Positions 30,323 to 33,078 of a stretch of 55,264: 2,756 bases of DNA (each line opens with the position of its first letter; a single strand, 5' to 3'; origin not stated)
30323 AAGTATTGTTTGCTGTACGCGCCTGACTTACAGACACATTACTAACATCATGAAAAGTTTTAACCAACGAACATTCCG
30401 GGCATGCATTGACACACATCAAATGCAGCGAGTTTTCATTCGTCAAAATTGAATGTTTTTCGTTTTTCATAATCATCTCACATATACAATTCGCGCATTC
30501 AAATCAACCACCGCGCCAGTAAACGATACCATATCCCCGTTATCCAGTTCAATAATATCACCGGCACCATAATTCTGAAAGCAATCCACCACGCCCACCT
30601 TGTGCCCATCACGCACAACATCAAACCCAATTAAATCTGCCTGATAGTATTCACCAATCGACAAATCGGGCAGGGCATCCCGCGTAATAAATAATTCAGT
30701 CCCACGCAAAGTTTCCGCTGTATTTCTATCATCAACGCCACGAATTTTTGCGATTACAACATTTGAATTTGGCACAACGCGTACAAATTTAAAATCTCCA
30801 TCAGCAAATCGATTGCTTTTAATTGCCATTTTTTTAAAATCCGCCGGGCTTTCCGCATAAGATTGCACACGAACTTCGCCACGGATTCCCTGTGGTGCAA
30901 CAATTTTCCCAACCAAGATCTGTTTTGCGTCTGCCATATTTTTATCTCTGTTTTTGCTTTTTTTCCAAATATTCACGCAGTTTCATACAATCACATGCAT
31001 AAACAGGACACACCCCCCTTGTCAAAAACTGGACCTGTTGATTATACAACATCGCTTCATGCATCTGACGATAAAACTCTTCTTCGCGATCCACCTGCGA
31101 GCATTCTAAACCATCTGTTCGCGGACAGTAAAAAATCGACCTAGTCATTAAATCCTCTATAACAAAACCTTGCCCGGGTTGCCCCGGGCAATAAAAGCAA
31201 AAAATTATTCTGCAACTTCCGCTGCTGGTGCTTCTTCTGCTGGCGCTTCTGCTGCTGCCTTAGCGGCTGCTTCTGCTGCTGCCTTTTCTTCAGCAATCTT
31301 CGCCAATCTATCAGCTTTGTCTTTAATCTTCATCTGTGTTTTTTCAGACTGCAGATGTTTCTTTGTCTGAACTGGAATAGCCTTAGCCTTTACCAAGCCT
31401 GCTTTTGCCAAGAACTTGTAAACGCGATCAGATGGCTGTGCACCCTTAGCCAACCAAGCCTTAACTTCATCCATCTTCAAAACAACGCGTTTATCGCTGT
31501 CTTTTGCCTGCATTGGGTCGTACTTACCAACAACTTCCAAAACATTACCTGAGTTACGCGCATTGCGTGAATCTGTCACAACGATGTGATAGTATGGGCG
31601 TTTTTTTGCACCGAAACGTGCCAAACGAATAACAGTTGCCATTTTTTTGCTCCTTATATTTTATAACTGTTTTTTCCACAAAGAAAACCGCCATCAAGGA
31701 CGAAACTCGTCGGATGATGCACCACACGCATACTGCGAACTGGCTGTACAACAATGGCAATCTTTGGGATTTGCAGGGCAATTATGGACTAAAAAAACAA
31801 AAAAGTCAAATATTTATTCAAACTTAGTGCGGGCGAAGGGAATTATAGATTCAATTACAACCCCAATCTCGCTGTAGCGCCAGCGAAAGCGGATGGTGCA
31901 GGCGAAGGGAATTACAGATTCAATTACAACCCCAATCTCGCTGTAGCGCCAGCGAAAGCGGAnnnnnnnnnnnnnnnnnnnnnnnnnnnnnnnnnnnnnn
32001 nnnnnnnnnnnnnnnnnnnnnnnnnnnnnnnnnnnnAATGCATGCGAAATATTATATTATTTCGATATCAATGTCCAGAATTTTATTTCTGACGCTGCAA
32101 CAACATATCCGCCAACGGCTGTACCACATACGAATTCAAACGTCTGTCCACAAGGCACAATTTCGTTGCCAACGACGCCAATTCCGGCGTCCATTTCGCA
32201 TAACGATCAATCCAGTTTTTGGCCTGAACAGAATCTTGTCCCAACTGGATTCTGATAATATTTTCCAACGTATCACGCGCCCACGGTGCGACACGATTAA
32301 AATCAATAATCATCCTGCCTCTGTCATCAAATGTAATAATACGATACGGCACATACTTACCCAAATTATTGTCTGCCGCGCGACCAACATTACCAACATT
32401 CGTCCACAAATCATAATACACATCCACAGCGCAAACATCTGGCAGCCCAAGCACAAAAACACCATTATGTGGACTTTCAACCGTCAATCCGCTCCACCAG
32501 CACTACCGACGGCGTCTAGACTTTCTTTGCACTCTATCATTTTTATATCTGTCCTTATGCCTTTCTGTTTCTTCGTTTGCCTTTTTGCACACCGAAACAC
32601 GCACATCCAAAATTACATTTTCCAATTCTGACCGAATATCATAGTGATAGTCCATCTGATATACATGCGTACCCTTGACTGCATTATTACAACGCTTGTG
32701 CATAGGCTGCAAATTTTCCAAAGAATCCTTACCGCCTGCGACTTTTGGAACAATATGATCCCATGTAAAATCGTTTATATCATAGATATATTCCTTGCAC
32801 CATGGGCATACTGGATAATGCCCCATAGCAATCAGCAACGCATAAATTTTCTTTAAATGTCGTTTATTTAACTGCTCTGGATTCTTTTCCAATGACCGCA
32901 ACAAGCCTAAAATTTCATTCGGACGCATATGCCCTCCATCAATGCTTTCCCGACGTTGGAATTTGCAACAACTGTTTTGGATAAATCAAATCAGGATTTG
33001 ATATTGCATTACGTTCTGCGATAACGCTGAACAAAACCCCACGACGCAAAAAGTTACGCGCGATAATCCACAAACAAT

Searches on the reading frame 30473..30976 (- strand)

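Call 25: search_protein_families(library=pfam, proteins=[window:30473-30976:-], max_evalue=0.00001)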
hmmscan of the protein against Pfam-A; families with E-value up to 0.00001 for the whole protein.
window:30473-30976:- (167 aa): 1 family
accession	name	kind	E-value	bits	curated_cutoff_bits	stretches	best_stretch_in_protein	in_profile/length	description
PF01782.24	RimM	-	1.1e-18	67.7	23.5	1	22-100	2-83/84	RimM N-terminal domain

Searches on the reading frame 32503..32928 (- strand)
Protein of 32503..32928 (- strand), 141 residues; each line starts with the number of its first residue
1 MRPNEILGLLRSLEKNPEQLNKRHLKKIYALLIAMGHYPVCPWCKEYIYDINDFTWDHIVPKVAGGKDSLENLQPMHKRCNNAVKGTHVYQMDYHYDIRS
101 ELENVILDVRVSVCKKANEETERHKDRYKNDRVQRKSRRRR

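Call 25: search_protein_families(library=pfam, proteins=[window:32503-32928:-], max_evalue=0.00001)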
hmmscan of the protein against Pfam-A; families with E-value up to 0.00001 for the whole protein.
window:32503-32928:- (141 aa): 2 families
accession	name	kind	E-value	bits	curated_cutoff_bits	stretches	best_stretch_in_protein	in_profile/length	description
PF01844.29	HNH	-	2e-10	41.1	21.4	1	41-83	1-43/47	HNH endonuclease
PF14279.12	HNH_5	-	2.4e-08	34.2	27.5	1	41-86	1-45/56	HNH endonuclease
